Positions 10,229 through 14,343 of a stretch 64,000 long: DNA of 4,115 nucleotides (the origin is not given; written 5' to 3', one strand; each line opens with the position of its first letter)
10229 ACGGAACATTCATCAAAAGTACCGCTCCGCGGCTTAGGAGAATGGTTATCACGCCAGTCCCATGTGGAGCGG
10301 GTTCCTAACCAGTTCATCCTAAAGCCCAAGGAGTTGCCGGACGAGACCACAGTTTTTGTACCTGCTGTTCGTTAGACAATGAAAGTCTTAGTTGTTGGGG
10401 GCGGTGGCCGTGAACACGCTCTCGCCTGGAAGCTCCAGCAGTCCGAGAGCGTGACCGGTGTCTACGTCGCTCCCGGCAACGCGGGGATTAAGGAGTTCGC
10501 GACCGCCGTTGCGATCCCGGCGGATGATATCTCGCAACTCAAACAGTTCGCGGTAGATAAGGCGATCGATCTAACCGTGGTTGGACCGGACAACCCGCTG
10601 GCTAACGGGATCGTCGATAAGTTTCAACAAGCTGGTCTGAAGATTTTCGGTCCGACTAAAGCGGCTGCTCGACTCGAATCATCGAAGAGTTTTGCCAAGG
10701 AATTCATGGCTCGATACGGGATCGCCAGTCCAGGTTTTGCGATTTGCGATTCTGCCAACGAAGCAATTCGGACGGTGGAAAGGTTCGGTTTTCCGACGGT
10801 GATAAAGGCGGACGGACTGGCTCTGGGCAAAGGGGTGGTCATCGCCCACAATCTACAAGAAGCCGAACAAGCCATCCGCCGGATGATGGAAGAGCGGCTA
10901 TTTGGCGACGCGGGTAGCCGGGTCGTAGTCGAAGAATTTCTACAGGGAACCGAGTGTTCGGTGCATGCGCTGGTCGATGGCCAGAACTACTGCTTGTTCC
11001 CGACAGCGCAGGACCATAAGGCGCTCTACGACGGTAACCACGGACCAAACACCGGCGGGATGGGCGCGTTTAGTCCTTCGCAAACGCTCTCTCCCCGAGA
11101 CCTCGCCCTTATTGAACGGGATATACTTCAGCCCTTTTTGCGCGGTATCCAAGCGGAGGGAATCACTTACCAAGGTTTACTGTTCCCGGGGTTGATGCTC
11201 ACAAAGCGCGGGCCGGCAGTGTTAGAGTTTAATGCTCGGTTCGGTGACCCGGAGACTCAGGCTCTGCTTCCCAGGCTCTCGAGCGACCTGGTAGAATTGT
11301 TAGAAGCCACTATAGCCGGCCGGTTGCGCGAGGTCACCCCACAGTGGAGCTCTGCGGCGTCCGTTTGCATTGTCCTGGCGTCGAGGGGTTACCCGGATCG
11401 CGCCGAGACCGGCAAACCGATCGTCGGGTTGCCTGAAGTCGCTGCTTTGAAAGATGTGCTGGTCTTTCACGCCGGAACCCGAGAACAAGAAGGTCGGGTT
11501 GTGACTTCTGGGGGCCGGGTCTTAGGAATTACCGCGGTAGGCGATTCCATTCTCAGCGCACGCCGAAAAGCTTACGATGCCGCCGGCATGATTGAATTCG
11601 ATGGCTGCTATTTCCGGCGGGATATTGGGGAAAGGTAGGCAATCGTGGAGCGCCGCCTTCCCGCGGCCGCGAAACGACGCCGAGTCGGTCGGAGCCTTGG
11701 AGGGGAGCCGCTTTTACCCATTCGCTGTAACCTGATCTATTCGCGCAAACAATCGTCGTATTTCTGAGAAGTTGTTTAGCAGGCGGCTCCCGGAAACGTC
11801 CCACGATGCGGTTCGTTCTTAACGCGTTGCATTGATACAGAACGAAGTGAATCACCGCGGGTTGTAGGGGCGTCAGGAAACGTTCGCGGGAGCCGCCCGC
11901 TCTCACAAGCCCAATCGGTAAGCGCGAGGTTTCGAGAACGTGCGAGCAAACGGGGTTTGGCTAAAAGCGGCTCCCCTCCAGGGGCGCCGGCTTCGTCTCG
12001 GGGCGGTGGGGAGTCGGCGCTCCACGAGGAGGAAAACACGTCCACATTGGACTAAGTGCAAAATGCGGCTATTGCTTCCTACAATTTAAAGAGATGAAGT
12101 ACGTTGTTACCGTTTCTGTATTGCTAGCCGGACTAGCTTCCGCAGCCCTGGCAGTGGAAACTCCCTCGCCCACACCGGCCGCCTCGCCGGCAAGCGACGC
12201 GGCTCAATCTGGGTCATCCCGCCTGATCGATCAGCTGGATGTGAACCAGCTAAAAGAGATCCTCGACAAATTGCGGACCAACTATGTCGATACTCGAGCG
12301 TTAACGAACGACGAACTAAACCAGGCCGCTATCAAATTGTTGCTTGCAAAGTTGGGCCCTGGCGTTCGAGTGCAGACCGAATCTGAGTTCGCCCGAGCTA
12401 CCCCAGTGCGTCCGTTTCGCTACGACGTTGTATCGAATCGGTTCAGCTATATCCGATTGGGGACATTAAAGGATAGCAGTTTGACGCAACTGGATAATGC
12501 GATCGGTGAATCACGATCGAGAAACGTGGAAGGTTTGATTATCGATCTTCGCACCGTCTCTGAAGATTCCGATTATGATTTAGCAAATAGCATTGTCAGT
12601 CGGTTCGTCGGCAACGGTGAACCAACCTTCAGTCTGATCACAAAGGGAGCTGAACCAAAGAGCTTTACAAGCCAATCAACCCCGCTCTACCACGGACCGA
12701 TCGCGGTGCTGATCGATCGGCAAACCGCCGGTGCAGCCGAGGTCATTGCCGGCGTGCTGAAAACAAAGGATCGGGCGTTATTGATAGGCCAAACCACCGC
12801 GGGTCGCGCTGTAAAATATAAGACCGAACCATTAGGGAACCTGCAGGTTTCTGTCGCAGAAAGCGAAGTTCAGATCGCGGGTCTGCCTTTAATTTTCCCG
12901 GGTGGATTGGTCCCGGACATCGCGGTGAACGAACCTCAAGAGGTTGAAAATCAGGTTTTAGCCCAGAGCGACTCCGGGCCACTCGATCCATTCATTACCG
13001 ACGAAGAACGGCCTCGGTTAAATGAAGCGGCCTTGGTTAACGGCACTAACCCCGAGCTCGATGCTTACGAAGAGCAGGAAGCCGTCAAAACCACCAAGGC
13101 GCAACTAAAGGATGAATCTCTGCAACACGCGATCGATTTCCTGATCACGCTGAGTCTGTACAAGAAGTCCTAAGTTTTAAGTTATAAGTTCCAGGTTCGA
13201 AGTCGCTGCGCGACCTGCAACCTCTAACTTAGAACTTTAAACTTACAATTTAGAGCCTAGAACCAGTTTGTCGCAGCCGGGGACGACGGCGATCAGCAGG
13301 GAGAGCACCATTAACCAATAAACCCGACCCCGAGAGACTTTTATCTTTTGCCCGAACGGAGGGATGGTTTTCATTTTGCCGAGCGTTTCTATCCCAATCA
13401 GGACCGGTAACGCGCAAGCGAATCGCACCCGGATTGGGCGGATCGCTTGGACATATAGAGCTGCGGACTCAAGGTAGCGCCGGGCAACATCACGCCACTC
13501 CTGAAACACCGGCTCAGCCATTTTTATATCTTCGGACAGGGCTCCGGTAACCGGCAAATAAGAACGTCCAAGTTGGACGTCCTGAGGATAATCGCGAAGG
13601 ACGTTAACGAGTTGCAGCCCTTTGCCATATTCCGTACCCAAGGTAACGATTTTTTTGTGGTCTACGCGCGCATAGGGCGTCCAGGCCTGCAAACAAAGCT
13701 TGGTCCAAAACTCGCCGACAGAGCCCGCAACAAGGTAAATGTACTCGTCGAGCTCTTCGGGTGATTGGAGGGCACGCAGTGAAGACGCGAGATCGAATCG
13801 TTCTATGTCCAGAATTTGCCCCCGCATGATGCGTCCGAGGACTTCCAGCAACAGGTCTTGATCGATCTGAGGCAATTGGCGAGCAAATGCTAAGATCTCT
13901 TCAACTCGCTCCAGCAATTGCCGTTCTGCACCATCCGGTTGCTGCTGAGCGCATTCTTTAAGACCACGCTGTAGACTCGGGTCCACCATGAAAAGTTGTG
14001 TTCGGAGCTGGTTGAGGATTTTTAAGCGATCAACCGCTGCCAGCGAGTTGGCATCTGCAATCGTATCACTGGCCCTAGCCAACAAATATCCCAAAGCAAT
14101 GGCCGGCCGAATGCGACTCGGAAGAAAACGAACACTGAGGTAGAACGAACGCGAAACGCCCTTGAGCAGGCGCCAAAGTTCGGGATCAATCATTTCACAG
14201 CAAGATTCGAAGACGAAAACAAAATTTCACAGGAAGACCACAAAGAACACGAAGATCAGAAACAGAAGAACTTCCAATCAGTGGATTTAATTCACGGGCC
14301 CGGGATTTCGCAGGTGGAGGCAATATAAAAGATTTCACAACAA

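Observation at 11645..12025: Dispersed, polar family of nested palindromes built on four alternating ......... motifs with fixed geometry (copy A; family of 6 long copies plus 1 minimal hairpin)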

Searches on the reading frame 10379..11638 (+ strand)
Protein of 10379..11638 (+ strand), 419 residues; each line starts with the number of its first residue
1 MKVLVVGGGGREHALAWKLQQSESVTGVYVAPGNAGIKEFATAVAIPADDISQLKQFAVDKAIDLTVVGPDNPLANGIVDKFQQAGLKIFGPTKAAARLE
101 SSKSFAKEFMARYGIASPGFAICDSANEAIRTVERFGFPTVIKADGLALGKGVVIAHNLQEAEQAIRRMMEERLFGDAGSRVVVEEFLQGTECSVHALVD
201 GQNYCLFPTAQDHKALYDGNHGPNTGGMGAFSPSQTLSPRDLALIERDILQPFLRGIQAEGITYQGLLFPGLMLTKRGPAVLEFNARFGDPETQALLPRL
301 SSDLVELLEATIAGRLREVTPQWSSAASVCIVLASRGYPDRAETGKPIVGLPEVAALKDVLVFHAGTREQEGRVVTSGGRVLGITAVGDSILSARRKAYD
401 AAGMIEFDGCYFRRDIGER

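Call 51: find_homologous_proteins(query=window:10379-11638:+, max_evalue=1e-50)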
Query window:10379-11638:+ (419 aa): 8000 proteins with E <= 1e-50 among 8000 candidates; the best 120 are listed.
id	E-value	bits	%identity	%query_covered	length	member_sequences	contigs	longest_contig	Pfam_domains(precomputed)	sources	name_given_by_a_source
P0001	3.8e-269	910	97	100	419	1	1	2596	PF02844.22,PF08442.16,PF02843.23,PF02786.23,PF02222.28,PF01071.25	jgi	jgi:phosphoribosylamine---glycine ligase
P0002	8.6e-268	906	97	100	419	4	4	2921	PF02844.22,PF08442.16,PF02843.23,PF02786.23,PF02222.28,PF01071.25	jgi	jgi:phosphoribosylamine---glycine ligase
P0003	2.1e-267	905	96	100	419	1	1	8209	PF02844.22,PF08442.16,PF02843.23,PF02786.23,PF02222.28,PF08443.17,PF01071.25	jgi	jgi:phosphoribosylamine--glycine ligase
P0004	8.5e-267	903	96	100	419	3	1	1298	PF02844.22,PF08442.16,PF02843.23,PF02786.23,PF02222.28,PF01071.25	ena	-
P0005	5.1e-266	900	97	100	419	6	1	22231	PF02844.22,PF08442.16,PF02843.23,PF02786.23,PF02222.28,PF01071.25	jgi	jgi:phosphoribosylamine--glycine ligase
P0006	1.3e-265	899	96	100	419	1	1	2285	PF02844.22,PF08442.16,PF02843.23,PF02786.23,PF02222.28,PF01071.25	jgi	jgi:phosphoribosylamine--glycine ligase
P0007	2.6e-262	888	95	100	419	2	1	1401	PF02844.22,PF08442.16,PF02843.23,PF02786.23,PF02222.28,PF01071.25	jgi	jgi:phosphoribosylamine---glycine ligase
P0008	1.4e-261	885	95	100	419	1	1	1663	PF02844.22,PF08442.16,PF02843.23,PF02786.23,PF02222.28,PF01071.25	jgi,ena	jgi:phosphoribosylamine---glycine ligase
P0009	7.3e-260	880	94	100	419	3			PF02844.22,PF08442.16,PF02843.23,PF13549.12,PF02786.23,PF02222.28,PF01071.25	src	-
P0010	9.8e-259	876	94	100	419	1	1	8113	PF02844.22,PF08442.16,PF02843.23,PF02786.23,PF02222.28,PF01071.25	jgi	jgi:phosphoribosylamine---glycine ligase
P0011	5.5e-257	870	92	100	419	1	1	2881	PF02844.22,PF08442.16,PF02843.23,PF02786.23,PF02222.28,PF08443.17,PF01071.25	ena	-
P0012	2.0e-256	869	92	100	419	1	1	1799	PF02844.22,PF08442.16,PF02843.23,PF02786.23,PF02222.28,PF08443.17,PF01071.25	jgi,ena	jgi:phosphoribosylamine---glycine ligase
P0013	2.6e-256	868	91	100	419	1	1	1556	PF02844.22,PF08442.16,PF02843.23,PF02786.23,PF02222.28,PF08443.17,PF01071.25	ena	-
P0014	4.3e-256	867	93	100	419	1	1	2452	PF02844.22,PF08442.16,PF02843.23,PF13549.12,PF02786.23,PF02222.28,PF08443.17,PF01071.25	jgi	jgi:phosphoribosylamine---glycine ligase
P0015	1.8e-255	865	93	100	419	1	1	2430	PF02844.22,PF08442.16,PF02843.23,PF13549.12,PF02786.23,PF02222.28,PF08443.17,PF01071.25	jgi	jgi:phosphoribosylamine---glycine ligase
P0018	2.2e-254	862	92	100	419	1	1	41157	PF02844.22,PF02843.23,PF13549.12,PF02786.23,PF02222.28,PF08443.17,PF01071.25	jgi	jgi:phosphoribosylamine---glycine ligase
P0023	8.9e-252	853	90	100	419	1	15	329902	PF02844.22,PF02843.23,PF02786.23,PF02222.28,PF01071.25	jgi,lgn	jgi:phosphoribosylamine---glycine ligase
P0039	9.7e-249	843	89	100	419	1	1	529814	PF02844.22,PF02843.23,PF02786.23,PF02222.28,PF01071.25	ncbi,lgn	-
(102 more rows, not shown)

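Call 52: find_encoding_contigs(protein=P0001, flank=2000, max_places=4)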
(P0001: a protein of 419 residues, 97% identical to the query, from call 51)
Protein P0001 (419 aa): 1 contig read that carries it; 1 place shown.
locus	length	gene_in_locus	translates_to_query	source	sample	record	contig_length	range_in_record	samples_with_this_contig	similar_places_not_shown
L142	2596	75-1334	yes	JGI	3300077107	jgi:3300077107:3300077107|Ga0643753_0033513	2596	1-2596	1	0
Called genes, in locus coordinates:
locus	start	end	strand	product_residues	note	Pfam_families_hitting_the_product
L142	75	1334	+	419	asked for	PF02844:GARS_N, PF01071:GARS_A, PF02786:CPSase_L_D2, PF08442:ATP-grasp_2 (weak), PF02222:ATP-grasp, PF02843:GARS_C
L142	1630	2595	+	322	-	?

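Call 53: find_encoding_contigs(protein=P0002, flank=2000, max_places=6)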
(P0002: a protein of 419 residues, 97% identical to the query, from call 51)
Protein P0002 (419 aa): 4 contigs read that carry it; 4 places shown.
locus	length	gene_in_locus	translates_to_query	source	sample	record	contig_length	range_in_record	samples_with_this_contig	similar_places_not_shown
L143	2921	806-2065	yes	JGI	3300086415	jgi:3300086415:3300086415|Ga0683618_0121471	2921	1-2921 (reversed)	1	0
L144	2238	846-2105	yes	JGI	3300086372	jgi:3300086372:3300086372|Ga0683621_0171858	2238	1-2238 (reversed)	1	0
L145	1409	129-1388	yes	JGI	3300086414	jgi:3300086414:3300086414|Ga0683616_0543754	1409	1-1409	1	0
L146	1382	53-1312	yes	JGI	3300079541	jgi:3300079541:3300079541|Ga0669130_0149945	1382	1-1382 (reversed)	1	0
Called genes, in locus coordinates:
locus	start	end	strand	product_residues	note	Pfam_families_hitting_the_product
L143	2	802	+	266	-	?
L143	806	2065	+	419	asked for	PF02844:GARS_N, PF01071:GARS_A, PF02786:CPSase_L_D2, PF08442:ATP-grasp_2 (weak), PF02222:ATP-grasp (weak), PF02843:GARS_C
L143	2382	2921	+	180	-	?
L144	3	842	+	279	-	?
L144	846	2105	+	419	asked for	PF02844:GARS_N, PF01071:GARS_A, PF02786:CPSase_L_D2, PF08442:ATP-grasp_2 (weak), PF02222:ATP-grasp (weak), PF02843:GARS_C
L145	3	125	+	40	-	?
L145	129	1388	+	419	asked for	PF02844:GARS_N, PF01071:GARS_A, PF02786:CPSase_L_D2, PF08442:ATP-grasp_2 (weak), PF02222:ATP-grasp (weak), PF02843:GARS_C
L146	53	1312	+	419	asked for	PF02844:GARS_N, PF01071:GARS_A, PF02786:CPSase_L_D2, PF08442:ATP-grasp_2 (weak), PF02222:ATP-grasp (weak), PF02843:GARS_C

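Call 54: find_encoding_contigs(protein=P0003, flank=2000, max_places=4)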
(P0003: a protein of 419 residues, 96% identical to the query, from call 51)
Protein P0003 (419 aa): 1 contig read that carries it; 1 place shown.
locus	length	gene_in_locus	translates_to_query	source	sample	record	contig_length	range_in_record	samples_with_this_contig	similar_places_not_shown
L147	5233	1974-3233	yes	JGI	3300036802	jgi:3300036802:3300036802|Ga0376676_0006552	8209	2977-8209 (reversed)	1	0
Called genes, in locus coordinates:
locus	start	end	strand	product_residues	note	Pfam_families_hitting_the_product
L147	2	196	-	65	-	?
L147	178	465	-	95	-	-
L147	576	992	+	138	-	PF00165:HTH_AraC (weak), PF12833:HTH_18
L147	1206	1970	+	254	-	PF13483:Lactamase_B_3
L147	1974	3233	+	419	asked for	PF02844:GARS_N, PF01071:GARS_A, PF02786:CPSase_L_D2, PF08442:ATP-grasp_2 (weak), PF08443:RimK (faint), PF02222:ATP-grasp, PF02843:GARS_C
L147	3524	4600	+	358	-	PF03572:Peptidase_S41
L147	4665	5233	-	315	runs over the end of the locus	PF00494:SQS_PSY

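Call 55: find_encoding_contigs(protein=P0005, flank=2000, max_places=4)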
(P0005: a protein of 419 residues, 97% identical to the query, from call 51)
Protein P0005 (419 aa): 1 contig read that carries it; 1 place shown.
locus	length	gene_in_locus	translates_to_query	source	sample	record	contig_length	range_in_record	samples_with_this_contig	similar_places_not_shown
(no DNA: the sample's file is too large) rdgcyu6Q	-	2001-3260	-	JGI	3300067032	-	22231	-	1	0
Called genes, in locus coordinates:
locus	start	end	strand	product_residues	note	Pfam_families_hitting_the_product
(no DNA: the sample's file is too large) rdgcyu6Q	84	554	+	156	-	-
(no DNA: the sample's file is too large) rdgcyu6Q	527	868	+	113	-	PF12833:HTH_18, PF00165:HTH_AraC (weak)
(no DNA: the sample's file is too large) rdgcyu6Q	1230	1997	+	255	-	PF13483:Lactamase_B_3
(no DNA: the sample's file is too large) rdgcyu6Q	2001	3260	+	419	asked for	PF02844:GARS_N, PF01071:GARS_A, PF02786:CPSase_L_D2, PF08442:ATP-grasp_2 (weak), PF02222:ATP-grasp, PF02843:GARS_C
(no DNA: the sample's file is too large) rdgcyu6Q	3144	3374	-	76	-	-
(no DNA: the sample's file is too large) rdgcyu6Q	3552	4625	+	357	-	PF03572:Peptidase_S41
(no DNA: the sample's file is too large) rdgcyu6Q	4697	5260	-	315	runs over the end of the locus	PF00494:SQS_PSY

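Call 58: find_encoding_contigs(protein=P0010, flank=1500, max_places=3)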
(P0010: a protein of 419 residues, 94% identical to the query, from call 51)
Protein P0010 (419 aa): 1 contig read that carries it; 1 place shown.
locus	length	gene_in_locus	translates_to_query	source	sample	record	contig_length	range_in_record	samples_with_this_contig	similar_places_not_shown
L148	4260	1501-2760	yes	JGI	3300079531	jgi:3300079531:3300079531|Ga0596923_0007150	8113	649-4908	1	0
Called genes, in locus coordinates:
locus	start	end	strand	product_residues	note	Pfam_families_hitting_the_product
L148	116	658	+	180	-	PF00583:Acetyltransf_1, PF13673:Acetyltransf_10 (faint), PF13508:Acetyltransf_7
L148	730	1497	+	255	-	PF13483:Lactamase_B_3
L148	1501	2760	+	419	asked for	PF02844:GARS_N, PF01071:GARS_A, PF02786:CPSase_L_D2, PF08442:ATP-grasp_2 (weak), PF02222:ATP-grasp, PF02843:GARS_C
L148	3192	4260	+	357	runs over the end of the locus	PF03572:Peptidase_S41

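Call 59: find_encoding_contigs(protein=P0018, flank=1500, max_places=3)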
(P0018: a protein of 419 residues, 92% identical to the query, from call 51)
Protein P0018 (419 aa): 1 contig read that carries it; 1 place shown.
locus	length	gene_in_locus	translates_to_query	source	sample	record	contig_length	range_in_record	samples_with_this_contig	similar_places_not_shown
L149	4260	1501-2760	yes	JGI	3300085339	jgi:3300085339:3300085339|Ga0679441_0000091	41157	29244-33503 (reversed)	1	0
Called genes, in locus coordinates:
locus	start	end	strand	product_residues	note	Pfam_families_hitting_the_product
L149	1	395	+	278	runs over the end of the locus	PF00165:HTH_AraC (weak), PF12833:HTH_18, PF00165:HTH_AraC (weak)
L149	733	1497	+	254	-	PF13483:Lactamase_B_3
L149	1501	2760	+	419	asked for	PF02844:GARS_N, PF01071:GARS_A, PF02786:CPSase_L_D2, PF08443:RimK (weak), PF13549:ATP-grasp_5 (faint), PF02222:ATP-grasp, PF02843:GARS_C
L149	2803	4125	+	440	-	PF03572:Peptidase_S41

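Call 60: find_encoding_contigs(protein=P0023, flank=1500, max_places=8)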
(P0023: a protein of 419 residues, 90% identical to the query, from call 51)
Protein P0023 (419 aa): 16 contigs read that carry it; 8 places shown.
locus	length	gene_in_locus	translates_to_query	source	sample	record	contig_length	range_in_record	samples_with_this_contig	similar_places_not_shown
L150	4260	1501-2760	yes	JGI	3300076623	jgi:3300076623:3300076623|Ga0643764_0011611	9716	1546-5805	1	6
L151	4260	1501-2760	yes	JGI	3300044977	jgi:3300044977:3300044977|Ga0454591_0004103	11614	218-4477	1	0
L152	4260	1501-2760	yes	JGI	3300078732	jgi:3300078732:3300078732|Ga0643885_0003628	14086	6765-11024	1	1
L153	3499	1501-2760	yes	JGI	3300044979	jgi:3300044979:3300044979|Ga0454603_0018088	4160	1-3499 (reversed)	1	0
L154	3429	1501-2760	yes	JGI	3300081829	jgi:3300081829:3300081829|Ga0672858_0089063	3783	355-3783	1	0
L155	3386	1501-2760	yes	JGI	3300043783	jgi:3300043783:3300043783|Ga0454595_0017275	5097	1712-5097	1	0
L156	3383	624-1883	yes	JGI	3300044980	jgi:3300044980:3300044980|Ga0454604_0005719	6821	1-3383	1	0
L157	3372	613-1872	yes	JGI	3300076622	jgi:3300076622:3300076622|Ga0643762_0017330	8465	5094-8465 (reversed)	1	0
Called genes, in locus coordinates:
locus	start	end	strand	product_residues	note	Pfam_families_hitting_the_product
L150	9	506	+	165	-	PF13420:Acetyltransf_4 (weak), PF00583:Acetyltransf_1, PF13673:Acetyltransf_10, PF13508:Acetyltransf_7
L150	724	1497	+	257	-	PF13483:Lactamase_B_3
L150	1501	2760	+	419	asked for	PF02844:GARS_N, PF01071:GARS_A, PF02786:CPSase_L_D2 (weak), PF02222:ATP-grasp (weak), PF02843:GARS_C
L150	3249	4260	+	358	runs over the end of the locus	PF03572:Peptidase_S41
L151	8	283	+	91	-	-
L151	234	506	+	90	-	PF00583:Acetyltransf_1, PF13508:Acetyltransf_7, PF13673:Acetyltransf_10 (weak)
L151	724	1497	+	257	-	PF13483:Lactamase_B_3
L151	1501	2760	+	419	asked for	PF02844:GARS_N, PF01071:GARS_A, PF02786:CPSase_L_D2 (weak), PF02222:ATP-grasp (weak), PF02843:GARS_C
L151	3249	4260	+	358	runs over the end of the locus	PF03572:Peptidase_S41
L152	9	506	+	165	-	PF13420:Acetyltransf_4 (weak), PF00583:Acetyltransf_1, PF13673:Acetyltransf_10, PF13508:Acetyltransf_7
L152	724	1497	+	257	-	PF13483:Lactamase_B_3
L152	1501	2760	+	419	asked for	PF02844:GARS_N, PF01071:GARS_A, PF02786:CPSase_L_D2 (weak), PF02222:ATP-grasp (weak), PF02843:GARS_C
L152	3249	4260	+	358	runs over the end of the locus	PF03572:Peptidase_S41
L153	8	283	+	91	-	-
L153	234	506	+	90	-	PF00583:Acetyltransf_1, PF13508:Acetyltransf_7, PF13673:Acetyltransf_10 (weak)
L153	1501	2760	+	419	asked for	PF02844:GARS_N, PF01071:GARS_A, PF02786:CPSase_L_D2 (weak), PF02222:ATP-grasp (weak), PF02843:GARS_C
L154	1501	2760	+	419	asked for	PF02844:GARS_N, PF01071:GARS_A, PF02786:CPSase_L_D2 (weak), PF02222:ATP-grasp (weak), PF02843:GARS_C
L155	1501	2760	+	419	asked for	PF02844:GARS_N, PF01071:GARS_A, PF02786:CPSase_L_D2 (weak), PF02222:ATP-grasp (weak), PF02843:GARS_C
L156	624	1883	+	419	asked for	PF02844:GARS_N, PF01071:GARS_A, PF02786:CPSase_L_D2 (weak), PF02222:ATP-grasp (weak), PF02843:GARS_C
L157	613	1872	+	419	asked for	PF02844:GARS_N, PF01071:GARS_A, PF02786:CPSase_L_D2 (weak), PF02222:ATP-grasp (weak), PF02843:GARS_C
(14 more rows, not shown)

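Call 61: find_encoding_contigs(protein=P0039, flank=1500, max_places=3)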
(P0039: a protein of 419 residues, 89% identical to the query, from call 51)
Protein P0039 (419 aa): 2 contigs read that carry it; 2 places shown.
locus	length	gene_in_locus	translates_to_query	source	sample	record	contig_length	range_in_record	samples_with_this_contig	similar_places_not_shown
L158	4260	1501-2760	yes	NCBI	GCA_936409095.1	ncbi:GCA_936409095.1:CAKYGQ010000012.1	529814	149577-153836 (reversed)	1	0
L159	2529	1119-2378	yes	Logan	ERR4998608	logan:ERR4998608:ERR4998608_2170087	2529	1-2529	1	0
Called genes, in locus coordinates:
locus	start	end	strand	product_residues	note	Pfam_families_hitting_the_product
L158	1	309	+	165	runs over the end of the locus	PF13420:Acetyltransf_4 (weak), PF00583:Acetyltransf_1, PF13673:Acetyltransf_10, PF13508:Acetyltransf_7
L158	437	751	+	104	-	-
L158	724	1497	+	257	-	PF13483:Lactamase_B_3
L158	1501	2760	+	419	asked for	PF02844:GARS_N, PF01071:GARS_A, PF02786:CPSase_L_D2 (weak), PF02222:ATP-grasp (weak), PF02843:GARS_C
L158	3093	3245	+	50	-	-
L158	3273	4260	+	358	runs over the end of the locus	PF03572:Peptidase_S41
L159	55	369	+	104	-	-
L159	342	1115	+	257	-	PF13483:Lactamase_B_3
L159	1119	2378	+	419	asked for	PF02844:GARS_N, PF01071:GARS_A, PF02786:CPSase_L_D2 (weak), PF02222:ATP-grasp (weak), PF02843:GARS_C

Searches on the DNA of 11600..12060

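Call 64: search_rna_families(source=window, start=11600, end=12060, threshold=evalue, max_evalue=10)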
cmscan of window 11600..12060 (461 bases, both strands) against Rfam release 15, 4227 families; matches with E-value up to 10: 3.
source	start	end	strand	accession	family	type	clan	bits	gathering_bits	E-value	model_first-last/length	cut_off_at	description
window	11963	12045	-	RF03949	mir-8830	Gene; miRNA;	-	17.9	76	2.4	1-95/95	no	mir-8830 microRNA precursor family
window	11968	12037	+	RF02000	MIR1846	Gene; miRNA;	-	15.2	77.5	5.1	1-110/110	no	MIR1846 microRNA precursor family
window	11617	11670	+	RF03101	RAGATH-31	Gene; sRNA;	-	14.4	71.8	8.9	1-54/54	no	RAGATH-31 RNA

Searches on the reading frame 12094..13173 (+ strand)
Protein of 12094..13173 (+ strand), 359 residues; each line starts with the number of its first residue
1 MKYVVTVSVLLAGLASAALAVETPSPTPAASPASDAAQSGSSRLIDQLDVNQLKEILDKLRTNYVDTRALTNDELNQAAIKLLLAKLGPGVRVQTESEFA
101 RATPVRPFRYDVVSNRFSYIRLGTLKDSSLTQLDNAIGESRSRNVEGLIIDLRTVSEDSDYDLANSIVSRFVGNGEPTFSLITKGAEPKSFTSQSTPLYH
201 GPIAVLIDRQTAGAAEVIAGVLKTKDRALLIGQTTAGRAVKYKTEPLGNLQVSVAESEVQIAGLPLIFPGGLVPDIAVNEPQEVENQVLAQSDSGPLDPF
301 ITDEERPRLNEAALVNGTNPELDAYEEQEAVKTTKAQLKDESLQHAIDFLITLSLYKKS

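Call 73: search_protein_families(library=pfam, proteins=[window:12094-13173:+], max_evalue=0.001)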
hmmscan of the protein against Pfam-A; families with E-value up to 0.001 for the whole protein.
window:12094-13173:+ (359 aa): 1 family
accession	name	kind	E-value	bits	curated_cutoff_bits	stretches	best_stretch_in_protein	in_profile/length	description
PF03572.23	Peptidase_S41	-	1.4e-17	64.2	24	1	118-277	3-164/165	Peptidase family S41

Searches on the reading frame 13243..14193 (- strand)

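Call 73: search_protein_families(library=pfam, proteins=[window:13243-14193:-], max_evalue=0.001)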
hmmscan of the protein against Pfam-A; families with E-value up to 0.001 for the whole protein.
window:13243-14193:- (316 aa): 1 family
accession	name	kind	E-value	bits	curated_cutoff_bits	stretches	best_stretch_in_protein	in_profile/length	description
PF00494.24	SQS_PSY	-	1.9e-38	133.1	26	1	10-289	1-262/263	Squalene/phytoene synthase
